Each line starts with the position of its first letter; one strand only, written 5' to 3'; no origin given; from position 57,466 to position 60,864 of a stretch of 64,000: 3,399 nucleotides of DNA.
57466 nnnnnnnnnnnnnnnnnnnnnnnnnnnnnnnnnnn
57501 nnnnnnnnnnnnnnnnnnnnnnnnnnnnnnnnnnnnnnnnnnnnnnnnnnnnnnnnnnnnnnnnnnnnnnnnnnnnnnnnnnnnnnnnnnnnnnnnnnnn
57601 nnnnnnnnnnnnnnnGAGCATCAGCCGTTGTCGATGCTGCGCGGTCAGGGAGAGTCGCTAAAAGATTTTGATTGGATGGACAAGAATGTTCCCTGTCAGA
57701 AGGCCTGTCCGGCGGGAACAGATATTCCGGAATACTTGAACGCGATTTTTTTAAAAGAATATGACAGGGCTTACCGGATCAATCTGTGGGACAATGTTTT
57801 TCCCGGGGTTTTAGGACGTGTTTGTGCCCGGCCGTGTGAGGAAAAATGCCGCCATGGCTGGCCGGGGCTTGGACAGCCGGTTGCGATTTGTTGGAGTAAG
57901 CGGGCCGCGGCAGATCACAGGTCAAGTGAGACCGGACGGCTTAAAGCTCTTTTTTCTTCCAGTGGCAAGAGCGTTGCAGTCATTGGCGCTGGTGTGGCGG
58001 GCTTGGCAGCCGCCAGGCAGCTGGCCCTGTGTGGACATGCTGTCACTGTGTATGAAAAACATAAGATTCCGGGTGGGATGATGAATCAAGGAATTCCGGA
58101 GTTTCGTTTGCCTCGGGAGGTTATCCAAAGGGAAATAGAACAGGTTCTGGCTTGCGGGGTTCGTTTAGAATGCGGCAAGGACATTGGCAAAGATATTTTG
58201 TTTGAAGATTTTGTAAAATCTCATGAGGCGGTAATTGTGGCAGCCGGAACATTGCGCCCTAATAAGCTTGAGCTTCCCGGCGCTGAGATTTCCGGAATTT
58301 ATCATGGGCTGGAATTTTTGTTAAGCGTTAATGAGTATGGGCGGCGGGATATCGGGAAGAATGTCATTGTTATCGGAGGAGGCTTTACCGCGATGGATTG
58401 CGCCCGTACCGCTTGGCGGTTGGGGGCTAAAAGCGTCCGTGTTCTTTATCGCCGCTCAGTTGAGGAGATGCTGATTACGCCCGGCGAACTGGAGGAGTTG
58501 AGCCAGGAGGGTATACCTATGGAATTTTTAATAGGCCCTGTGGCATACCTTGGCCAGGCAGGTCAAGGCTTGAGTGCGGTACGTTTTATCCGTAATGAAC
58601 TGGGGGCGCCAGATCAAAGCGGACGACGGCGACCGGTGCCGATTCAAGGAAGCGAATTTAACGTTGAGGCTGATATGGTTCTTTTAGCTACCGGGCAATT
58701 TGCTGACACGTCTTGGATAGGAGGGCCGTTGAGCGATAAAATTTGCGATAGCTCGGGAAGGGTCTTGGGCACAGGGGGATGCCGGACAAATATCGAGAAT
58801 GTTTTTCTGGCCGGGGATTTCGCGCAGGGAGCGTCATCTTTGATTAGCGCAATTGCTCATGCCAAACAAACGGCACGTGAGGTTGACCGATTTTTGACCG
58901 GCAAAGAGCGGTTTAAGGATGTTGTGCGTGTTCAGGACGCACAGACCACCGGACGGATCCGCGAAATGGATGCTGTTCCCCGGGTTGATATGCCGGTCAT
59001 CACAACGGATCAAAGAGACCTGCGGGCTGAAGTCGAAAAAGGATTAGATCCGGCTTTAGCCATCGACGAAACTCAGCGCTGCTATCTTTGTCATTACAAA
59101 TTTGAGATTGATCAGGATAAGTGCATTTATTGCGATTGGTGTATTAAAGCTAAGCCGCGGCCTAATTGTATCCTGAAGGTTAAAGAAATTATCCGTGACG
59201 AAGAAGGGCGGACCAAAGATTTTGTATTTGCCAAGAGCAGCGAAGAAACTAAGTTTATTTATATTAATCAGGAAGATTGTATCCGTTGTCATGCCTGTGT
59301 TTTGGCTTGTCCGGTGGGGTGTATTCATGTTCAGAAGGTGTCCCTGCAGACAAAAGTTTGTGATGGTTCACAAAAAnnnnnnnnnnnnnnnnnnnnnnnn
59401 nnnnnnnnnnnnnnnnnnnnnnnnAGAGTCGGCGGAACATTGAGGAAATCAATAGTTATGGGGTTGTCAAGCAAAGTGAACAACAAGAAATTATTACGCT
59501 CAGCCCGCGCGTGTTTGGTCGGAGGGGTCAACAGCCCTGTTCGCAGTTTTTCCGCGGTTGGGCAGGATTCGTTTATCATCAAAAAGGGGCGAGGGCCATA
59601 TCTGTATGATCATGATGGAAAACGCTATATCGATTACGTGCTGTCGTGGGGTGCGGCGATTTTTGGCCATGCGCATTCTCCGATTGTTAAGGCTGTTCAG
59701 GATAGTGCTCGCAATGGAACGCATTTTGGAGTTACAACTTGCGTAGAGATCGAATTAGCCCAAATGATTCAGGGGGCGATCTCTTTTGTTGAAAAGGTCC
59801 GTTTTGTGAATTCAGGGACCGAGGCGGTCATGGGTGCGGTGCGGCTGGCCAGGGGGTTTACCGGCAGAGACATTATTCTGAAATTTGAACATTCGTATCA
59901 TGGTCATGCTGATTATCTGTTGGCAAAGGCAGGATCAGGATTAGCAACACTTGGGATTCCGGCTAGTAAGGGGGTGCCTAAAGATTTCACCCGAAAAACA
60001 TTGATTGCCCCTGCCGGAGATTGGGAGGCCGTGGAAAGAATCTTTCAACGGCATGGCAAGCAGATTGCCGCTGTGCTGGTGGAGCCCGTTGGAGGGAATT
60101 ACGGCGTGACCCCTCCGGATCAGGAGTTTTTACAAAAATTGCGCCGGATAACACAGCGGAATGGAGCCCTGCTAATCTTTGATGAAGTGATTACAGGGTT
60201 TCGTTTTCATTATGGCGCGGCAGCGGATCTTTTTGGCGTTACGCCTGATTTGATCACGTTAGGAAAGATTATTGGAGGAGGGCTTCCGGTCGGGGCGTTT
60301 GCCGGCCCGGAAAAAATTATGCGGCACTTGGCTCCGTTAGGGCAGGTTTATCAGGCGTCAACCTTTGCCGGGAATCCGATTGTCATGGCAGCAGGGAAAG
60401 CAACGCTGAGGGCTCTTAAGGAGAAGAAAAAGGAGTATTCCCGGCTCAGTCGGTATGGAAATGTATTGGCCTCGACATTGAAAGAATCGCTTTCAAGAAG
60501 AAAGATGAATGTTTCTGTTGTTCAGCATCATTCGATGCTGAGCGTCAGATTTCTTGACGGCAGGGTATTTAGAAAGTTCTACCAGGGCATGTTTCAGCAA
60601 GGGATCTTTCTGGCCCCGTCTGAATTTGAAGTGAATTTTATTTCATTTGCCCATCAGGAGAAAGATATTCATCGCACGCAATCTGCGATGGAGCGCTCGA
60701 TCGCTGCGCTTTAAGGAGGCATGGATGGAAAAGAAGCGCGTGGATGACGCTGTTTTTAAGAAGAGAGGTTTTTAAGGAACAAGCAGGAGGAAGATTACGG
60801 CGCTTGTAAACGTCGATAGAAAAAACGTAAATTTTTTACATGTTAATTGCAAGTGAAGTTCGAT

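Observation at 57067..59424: Unusual TPR-GltD-like-ferredoxin fusion protein positioned as candidate electron donor for sulfite reductase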

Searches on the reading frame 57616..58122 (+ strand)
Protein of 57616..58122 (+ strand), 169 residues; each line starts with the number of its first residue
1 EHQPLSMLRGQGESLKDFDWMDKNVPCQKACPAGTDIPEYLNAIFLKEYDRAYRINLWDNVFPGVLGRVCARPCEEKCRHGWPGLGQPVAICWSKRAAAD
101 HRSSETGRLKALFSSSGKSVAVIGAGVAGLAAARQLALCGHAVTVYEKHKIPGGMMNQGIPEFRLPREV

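Call 33: search_solved_structures(query=window:57616-58122:+, max_evalue=0.001, show_alignments=5)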
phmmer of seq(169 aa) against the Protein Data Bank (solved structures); distinct sequences matched with E-value up to 0.001: 25.
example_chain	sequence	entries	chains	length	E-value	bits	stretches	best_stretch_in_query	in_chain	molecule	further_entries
9n5u_A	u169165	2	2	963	2.5e-28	102.4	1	22-169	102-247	NfnA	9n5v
9bov_A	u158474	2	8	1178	1.8e-25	93.1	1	22-167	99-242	Molybdopterin oxidoreductase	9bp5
4ylf_B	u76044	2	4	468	6.8e-25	91.3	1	25-168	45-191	Dihydropyrimidine dehydrogenase subunit A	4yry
5vj7_A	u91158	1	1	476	1.1e-23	87.3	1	25-169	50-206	Oxidoreductase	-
8oh5_C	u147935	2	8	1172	2.3e-23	86.3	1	22-167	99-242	Formate dehydrogenase-O, major subunit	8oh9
5jca_L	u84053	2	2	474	5.5e-23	85.1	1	25-169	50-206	NADH-dependent Ferredoxin:NADP Oxidoreductase (NfnI) subunit alpha | NADH-dependent Ferredoxin:NADP Oxidoreductase subunit alpha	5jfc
7mfm_I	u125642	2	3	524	8.4e-19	71.4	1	29-167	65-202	Glutamate synthase (NADPH) small chain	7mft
2vdc_G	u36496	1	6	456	6.3e-16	62.1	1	26-168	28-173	GLUTAMATE SYNTHASE [NADPH] SMALL CHAIN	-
6s6s_G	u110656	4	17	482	6.7e-16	62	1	26-168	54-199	Glutamate synthase [NADPH] small chain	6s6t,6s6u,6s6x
1gt8_A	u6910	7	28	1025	9.7e-11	45.2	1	118-169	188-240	DIHYDROPYRIMIDINE DEHYDROGENASE | Dihydropyrimidine dehydrogenase [NADP(+)]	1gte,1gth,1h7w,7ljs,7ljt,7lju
1h7x_A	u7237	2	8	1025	9.8e-11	45.1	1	118-169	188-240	DIHYDROPYRIMIDINE DEHYDROGENASE | Dihydropyrimidine dehydrogenase [NADP(+)]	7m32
7m31_A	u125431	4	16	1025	9.8e-11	45.1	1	118-169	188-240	Dihydropyrimidine dehydrogenase [NADP(+)]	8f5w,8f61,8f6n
1f8r_A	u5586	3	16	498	4.9e-06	29.8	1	88-156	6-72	L-AMINO ACID OXIDASE | L-amino-acid oxidase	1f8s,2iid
1sez_A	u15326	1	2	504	0.00012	25.3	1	115-156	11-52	Protoporphyrinogen oxidase, mitochondrial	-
7rt0_A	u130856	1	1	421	0.00029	24.1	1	120-156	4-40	4-methylaminobutanoate oxidase (methylamine-forming)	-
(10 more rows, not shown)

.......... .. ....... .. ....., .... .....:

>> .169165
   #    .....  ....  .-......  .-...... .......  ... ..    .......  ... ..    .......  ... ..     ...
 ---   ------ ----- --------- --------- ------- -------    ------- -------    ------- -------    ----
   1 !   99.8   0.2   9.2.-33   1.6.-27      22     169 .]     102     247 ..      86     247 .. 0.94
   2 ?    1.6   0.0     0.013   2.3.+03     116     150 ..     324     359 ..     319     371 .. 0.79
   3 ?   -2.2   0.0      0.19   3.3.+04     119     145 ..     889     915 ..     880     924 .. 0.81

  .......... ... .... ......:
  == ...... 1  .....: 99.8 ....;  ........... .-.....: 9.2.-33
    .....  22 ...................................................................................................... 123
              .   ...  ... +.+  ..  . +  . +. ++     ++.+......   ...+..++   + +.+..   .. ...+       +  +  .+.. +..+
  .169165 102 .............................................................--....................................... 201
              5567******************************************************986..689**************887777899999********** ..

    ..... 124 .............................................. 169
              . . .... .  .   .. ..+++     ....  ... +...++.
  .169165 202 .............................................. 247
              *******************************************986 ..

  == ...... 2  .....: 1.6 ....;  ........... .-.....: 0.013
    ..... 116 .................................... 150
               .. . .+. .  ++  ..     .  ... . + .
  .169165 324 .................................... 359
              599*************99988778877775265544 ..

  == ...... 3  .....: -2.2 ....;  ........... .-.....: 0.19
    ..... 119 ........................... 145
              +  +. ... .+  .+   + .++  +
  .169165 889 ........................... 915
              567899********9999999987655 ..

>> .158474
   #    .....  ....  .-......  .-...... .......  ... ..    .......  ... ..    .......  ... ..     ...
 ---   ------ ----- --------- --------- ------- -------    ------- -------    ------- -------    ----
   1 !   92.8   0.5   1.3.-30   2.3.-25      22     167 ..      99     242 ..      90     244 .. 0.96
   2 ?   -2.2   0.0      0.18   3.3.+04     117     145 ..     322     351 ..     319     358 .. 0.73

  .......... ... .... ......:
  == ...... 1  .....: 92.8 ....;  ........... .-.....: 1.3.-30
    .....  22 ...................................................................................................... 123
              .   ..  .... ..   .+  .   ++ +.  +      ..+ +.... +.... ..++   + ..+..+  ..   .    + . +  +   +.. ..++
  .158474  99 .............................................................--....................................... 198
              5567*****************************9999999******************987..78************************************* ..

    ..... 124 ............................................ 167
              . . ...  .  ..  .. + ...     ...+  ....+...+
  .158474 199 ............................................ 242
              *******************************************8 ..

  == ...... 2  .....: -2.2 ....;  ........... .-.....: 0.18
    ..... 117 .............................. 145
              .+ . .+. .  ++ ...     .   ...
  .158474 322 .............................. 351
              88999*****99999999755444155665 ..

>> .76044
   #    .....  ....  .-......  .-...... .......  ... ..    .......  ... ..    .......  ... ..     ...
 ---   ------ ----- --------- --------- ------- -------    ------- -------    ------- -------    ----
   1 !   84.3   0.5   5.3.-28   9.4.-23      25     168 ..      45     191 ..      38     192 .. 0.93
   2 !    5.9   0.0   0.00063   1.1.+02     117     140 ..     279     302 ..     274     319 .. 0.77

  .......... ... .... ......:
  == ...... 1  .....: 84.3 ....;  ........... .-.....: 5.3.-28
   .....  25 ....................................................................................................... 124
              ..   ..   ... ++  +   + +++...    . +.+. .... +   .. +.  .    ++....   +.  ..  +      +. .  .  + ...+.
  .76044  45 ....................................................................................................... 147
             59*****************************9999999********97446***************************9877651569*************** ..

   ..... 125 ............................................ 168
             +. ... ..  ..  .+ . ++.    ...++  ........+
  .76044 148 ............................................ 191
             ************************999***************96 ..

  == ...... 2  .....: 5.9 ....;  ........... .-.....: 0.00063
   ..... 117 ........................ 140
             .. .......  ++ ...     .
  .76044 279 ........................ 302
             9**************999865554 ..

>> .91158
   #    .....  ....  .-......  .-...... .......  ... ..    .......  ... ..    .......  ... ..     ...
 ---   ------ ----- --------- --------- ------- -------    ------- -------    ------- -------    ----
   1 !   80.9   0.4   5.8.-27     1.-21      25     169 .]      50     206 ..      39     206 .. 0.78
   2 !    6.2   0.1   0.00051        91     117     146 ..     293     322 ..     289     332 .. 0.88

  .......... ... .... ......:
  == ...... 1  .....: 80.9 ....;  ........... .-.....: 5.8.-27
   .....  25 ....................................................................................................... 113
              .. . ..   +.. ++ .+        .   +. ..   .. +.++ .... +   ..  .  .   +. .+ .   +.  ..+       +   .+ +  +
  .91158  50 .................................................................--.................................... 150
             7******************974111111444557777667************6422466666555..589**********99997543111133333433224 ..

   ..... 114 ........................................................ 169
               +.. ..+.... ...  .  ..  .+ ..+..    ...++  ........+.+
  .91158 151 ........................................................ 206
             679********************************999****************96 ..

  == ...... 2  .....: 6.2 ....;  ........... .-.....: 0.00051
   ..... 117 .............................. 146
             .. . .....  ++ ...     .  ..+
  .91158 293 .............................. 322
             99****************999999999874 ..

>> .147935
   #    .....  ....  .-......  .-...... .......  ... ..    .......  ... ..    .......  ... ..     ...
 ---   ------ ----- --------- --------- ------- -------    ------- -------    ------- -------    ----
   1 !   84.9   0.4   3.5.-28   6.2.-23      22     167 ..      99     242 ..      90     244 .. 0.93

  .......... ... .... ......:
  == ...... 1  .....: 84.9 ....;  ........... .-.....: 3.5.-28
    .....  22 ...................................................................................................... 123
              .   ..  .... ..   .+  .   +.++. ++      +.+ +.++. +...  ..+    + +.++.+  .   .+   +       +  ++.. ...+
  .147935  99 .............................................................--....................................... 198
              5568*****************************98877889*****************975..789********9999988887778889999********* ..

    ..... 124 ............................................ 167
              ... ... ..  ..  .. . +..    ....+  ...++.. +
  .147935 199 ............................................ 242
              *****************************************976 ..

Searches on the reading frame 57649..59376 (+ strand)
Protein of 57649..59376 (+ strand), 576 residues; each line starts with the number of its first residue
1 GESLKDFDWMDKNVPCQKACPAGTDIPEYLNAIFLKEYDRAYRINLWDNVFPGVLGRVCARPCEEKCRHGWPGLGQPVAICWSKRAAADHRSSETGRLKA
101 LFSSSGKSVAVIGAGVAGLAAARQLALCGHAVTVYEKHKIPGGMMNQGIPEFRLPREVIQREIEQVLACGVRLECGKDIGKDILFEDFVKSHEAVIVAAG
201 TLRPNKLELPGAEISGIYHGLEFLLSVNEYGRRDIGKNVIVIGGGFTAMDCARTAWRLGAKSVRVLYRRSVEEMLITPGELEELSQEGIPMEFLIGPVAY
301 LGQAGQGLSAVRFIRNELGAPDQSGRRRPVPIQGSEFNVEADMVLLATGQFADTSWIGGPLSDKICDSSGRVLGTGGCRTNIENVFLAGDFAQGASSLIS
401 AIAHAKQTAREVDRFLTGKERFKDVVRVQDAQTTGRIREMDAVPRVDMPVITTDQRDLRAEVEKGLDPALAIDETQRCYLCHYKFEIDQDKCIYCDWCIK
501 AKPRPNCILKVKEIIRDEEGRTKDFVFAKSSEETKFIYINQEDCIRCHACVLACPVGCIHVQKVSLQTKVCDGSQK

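Call 87: search_dna_similar(query=window:57649-59376:+, collection=plasmids, mode=protein, max_rows=40, max_evalue=1e-30)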
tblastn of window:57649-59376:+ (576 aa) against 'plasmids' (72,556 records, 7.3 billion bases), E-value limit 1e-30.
Records with a match: 135; places in all: 152; records where one place covers at least 80% of the query: 20.
Best place of each record, by identity: <60% 135.
By first word of the organism name: Bacillus 13; Klebsiella 12; Azospirillum 12; Deinococcus 11; Sphingobium 10; Mycetohabitans 7; Burkholderia 6; Escherichia 5; Salmonella 4; Acinetobacter 4; and 38 more.
By predicted mobility (MOB-suite, as given by PLSDB): non-mobilizable 115; mobilizable 11; conjugative 9.
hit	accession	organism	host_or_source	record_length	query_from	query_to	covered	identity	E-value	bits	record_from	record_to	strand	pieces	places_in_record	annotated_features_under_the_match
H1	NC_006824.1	Aromatoleum aromaticum EbN1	-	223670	4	567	98%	35.6%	6e-73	261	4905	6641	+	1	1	FAD-dependent oxidoreductase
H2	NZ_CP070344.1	Variovorax sp. PDNC026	cell culture,Plastic debris in ...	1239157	3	567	98%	35.1%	7e-75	267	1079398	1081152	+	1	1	none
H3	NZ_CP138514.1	Variovorax paradoxus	Legume root,PacBio whole genome assembly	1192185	9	567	97%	33.1%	7e-70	252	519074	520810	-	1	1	none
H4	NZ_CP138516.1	Variovorax paradoxus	Legume root,PacBio whole genome assembly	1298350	9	567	97%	33.1%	1e-69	251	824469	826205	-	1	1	none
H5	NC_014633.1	Ilyobacter polytropus DSM 2926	marine mud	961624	11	555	95%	31.1%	6e-46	181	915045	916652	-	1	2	FAD-dependent oxidoreductase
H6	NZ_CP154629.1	Acetoanaerobium noterae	cell culture,Sludge of a digestion ...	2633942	11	570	97%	30.2%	4e-58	218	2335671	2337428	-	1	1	none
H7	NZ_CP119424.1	Photobacterium sp. DA100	-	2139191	9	559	96%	30.3%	1e-66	243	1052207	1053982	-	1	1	none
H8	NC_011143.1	Phenylobacterium zucineum HLK1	-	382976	9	561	96%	30.1%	4e-43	173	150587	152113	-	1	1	NAD(P)-binding protein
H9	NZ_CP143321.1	Cetobacterium somerae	intestine of Yellow Catfish,pure culture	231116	11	555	95%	30.4%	8e-44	175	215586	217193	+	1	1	FAD-dependent oxidoreductase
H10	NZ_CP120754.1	Clostridium perfringens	Hospital wastewater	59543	11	555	95%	30.4%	2e-35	150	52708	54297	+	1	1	FAD-dependent oxidoreductase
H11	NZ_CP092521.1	Cetobacterium somerae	Danio rerio,tissue sample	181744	11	555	95%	30.3%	9e-44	175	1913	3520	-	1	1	FAD-dependent oxidoreductase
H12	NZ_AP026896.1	Aeromonas caviae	Microbe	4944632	9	563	96%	28.9%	2e-41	168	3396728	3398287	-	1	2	none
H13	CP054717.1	Salmonella enterica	-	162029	15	483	81%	33.0%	1e-40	165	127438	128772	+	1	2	ygfK: putative selenate reductase subunit YgfK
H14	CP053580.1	Salmonella enterica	-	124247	15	483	81%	32.8%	5e-40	164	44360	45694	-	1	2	ygfK: putative selenate reductase subunit YgfK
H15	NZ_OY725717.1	Collinsella aerofaciens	-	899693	11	485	82%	32.2%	4e-44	176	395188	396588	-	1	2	NAD(P)-binding protein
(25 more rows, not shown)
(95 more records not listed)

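Call 88: get_annotated_region(hit=H1, flank=5000)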
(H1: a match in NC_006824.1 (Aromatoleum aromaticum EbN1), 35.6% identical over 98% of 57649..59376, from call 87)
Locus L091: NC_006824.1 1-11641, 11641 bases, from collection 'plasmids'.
description: Aromatoleum aromaticum EbN1 plasmid 2, complete sequence
organism: Aromatoleum aromaticum EbN1 (NCBI taxid 76114)
taxonomy: Bacteria; Pseudomonadota; Betaproteobacteria; Rhodocyclales; Rhodocyclaceae; Aromatoleum; Aromatoleum aromaticum; Aromatoleum aromaticum EbN1
host: -; source: -; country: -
typing (MOB-suite, as given by PLSDB): conjugative; replicon rep_cluster_1841; relaxase MOBP; mating-pair formation MPF_T
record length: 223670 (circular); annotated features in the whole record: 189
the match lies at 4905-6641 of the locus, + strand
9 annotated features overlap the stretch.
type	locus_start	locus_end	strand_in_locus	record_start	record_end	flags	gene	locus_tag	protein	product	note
CDS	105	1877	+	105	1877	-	-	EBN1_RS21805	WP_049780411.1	FAD-dependent oxidoreductase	-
CDS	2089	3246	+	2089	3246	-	-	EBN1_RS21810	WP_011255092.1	acyl-CoA dehydrogenase family protein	-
CDS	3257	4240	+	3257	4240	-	-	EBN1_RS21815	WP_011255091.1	acyl-CoA dehydrogenase family protein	-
CDS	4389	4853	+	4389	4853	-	-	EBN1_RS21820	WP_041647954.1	CBS domain-containing protein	-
CDS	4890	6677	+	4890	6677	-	-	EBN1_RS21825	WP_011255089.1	FAD-dependent oxidoreductase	-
CDS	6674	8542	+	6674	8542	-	-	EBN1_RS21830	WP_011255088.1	2-oxoacid:acceptor oxidoreductase subunit alpha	-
CDS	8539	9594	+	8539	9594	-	-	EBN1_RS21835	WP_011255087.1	2-oxoacid:ferredoxin oxidoreductase subunit beta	-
CDS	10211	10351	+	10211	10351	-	-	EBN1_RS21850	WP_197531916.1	hypothetical protein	-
CDS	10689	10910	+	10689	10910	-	-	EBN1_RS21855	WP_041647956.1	hypothetical protein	-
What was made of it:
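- A 35.6%-identical homolog with the full architecture is coupled to 2-oxoacid:acceptor oxidoreductase alpha and beta genes in Aromatoleum aromaticum EbN1 (calls 87, 88).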

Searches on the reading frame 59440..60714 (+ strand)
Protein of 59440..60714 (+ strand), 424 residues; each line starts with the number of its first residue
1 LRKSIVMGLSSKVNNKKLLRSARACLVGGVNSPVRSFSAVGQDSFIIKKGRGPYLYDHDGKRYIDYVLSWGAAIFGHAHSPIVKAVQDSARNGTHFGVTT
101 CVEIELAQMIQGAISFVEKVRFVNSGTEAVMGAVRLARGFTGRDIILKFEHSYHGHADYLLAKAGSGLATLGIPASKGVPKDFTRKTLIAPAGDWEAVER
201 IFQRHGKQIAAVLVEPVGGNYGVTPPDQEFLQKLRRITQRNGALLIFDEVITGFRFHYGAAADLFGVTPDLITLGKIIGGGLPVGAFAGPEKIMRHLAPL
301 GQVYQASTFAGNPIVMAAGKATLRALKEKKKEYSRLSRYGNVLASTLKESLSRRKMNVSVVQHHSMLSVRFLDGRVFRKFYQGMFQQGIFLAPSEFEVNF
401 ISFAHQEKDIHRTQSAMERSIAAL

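Call 5: search_protein_families(library=pfam, proteins=[window:59440-60714:+], max_evalue=0.01)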
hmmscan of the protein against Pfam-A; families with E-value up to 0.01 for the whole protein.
window:59440-60714:+ (424 aa): 2 families
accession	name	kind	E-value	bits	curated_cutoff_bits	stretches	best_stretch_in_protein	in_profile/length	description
PF00202.27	Aminotran_3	-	4.4e-73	246.7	30.5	1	39-394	3-374/403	Aminotransferase class-III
PF00155.27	Aminotran_1_2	-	5.5e-07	29.5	19.7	1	194-398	129-338/361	Aminotransferase class I and II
